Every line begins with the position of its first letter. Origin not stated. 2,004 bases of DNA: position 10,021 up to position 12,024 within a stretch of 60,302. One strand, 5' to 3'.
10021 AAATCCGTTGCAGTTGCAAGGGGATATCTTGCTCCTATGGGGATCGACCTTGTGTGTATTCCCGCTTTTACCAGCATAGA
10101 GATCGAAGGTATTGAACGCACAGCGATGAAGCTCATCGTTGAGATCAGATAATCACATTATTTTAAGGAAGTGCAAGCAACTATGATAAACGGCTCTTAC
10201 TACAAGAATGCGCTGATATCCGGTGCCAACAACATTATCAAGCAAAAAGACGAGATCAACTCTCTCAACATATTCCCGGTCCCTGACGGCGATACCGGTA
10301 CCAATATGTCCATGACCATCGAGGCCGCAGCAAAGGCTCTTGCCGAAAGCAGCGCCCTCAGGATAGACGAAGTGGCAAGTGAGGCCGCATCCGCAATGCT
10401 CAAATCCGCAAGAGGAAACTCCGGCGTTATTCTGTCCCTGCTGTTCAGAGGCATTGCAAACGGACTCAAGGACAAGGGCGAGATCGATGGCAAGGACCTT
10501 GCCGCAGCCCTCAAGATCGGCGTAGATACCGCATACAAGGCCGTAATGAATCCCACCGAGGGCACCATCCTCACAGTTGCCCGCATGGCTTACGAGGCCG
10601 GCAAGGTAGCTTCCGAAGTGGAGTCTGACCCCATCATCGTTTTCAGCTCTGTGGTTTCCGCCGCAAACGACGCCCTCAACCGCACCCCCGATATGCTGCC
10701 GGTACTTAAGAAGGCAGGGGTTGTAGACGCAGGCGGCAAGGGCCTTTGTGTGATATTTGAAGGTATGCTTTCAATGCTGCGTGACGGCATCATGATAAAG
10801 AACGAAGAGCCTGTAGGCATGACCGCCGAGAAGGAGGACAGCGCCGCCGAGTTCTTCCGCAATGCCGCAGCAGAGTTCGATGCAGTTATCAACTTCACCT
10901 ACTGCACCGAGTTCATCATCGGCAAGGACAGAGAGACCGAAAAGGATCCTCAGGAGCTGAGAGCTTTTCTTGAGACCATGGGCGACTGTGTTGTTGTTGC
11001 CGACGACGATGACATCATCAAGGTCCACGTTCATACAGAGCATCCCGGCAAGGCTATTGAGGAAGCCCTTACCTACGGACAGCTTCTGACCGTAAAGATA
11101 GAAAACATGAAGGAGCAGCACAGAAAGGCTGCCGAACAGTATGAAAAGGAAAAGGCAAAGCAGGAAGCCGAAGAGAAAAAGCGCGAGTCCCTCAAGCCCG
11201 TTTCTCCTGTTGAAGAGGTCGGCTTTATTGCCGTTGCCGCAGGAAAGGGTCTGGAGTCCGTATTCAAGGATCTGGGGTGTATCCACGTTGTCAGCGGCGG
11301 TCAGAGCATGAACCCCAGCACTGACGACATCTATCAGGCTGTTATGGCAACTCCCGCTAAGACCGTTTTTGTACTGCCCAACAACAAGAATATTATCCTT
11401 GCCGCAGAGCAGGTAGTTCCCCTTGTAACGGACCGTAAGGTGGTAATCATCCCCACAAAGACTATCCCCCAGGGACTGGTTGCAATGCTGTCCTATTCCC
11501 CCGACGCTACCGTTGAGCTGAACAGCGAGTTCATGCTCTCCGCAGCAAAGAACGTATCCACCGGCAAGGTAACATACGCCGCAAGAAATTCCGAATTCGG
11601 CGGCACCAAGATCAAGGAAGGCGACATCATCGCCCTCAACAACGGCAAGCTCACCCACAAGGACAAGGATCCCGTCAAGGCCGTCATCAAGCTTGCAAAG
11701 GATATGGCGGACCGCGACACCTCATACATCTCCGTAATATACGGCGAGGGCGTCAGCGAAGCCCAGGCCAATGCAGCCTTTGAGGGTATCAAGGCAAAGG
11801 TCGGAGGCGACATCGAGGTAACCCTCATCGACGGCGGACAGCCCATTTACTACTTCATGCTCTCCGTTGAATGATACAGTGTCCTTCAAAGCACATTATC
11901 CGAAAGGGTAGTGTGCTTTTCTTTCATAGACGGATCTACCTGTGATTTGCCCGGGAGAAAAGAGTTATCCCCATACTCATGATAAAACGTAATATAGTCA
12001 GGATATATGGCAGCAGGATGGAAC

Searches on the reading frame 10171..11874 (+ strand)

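Call 21: search_protein_families(library=pfam, proteins=[window:10171-11874:+], max_evalue=0.0001)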
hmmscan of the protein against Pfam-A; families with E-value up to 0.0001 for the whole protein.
window:10171-11874:+ (567 aa): 3 families
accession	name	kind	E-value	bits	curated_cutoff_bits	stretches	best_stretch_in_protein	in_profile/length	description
PF13684.11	FakA-like_C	-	5.5e-74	248.6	23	1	351-567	1-216/216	Fatty acid kinase subunit A-like, C-terminal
PF02734.22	Dak2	-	2.6e-44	151.6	27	1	36-200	1-173/174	DAK2 domain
PF21645.3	FakA-like_M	-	2.8e-32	110.8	24.9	1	242-319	2-79/80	Fatty acid kinase subunit A-like, middle domain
